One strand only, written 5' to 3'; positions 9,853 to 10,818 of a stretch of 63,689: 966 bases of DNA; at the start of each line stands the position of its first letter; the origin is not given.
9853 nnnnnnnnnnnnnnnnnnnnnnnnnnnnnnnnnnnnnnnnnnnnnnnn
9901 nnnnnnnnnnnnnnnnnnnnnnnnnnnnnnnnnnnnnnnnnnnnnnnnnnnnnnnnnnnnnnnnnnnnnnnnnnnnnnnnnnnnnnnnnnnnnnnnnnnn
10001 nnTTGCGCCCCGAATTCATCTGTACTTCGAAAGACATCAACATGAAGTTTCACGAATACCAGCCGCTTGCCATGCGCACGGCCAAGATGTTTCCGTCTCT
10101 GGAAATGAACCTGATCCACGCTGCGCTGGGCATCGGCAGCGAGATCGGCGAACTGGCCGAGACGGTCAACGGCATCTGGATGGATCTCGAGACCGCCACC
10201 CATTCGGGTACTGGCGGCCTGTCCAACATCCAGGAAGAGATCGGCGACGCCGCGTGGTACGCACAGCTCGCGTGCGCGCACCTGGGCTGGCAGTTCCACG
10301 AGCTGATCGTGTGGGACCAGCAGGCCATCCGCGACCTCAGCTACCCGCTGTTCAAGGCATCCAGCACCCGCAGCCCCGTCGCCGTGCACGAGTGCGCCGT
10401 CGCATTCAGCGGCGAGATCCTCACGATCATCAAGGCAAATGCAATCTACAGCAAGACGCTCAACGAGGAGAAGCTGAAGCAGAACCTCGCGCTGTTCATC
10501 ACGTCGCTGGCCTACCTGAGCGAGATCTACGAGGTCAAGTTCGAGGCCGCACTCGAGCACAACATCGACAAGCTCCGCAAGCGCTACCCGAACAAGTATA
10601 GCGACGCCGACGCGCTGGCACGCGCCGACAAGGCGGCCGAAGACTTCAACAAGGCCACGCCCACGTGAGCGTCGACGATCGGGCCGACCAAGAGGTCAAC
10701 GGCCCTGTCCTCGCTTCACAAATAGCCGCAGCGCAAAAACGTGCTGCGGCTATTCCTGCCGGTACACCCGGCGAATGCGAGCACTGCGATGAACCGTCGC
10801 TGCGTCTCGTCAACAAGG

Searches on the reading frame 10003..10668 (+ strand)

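Call 111: search_protein_families(library=pfam, proteins=[window:10003-10668:+], max_evalue=0.001)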
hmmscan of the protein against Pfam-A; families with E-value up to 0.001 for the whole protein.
window:10003-10668:+ (221 aa): 1 family
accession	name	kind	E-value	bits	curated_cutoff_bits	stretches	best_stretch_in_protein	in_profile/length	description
PF03819.22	MazG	-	2e-05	25.2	22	0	44-91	10-44/74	MazG nucleotide pyrophosphohydrolase domain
